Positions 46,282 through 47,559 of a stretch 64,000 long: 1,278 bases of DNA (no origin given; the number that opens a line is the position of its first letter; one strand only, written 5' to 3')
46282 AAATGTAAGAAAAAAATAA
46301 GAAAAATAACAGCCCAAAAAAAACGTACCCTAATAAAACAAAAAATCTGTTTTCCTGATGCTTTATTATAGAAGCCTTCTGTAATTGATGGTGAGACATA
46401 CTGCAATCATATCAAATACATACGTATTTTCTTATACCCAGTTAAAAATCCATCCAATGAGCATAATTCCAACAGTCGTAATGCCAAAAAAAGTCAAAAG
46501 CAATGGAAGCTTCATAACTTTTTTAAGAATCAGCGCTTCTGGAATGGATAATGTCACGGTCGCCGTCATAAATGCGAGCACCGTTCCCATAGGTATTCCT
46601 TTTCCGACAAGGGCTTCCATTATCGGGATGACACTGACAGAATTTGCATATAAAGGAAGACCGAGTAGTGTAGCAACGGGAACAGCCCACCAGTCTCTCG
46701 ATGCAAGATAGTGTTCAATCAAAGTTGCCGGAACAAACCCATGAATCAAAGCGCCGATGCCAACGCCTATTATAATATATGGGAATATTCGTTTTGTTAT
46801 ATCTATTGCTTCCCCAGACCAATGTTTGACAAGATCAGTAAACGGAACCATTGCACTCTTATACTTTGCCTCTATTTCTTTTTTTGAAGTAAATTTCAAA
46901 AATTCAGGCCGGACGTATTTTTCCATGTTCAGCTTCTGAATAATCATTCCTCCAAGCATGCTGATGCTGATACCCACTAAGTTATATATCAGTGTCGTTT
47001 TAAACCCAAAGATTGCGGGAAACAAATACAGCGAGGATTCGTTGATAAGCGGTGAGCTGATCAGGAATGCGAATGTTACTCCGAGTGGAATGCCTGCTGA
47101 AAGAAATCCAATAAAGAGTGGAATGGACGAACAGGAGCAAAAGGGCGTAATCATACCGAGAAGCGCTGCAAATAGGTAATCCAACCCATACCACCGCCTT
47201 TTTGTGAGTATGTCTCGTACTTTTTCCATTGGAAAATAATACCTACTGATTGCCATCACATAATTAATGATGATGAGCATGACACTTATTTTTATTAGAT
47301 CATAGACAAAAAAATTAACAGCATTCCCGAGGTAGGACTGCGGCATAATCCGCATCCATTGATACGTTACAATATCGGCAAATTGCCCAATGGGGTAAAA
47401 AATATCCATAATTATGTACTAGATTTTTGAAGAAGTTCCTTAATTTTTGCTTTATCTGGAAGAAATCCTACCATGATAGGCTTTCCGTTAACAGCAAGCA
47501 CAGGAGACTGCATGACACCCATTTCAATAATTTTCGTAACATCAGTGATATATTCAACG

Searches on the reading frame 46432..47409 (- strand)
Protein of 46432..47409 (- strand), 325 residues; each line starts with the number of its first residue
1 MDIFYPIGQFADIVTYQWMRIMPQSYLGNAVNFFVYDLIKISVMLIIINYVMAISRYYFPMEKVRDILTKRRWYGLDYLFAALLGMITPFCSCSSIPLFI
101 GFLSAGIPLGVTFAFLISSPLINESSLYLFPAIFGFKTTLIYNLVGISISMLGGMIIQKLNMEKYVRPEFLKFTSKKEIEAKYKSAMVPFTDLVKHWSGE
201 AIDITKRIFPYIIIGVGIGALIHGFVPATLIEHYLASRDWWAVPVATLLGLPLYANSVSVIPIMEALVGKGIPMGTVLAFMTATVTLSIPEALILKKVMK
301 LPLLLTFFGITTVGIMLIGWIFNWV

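Call 93: search_protein_families(library=pfam, proteins=[window:46432-47409:-], max_evalue=0.001)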
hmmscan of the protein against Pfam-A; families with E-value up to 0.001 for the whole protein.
window:46432-47409:- (325 aa): 1 family
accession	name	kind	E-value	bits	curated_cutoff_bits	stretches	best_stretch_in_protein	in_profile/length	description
PF03773.19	ArsP_1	-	4.9e-60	203.6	32.3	1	27-323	2-293/294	Predicted permease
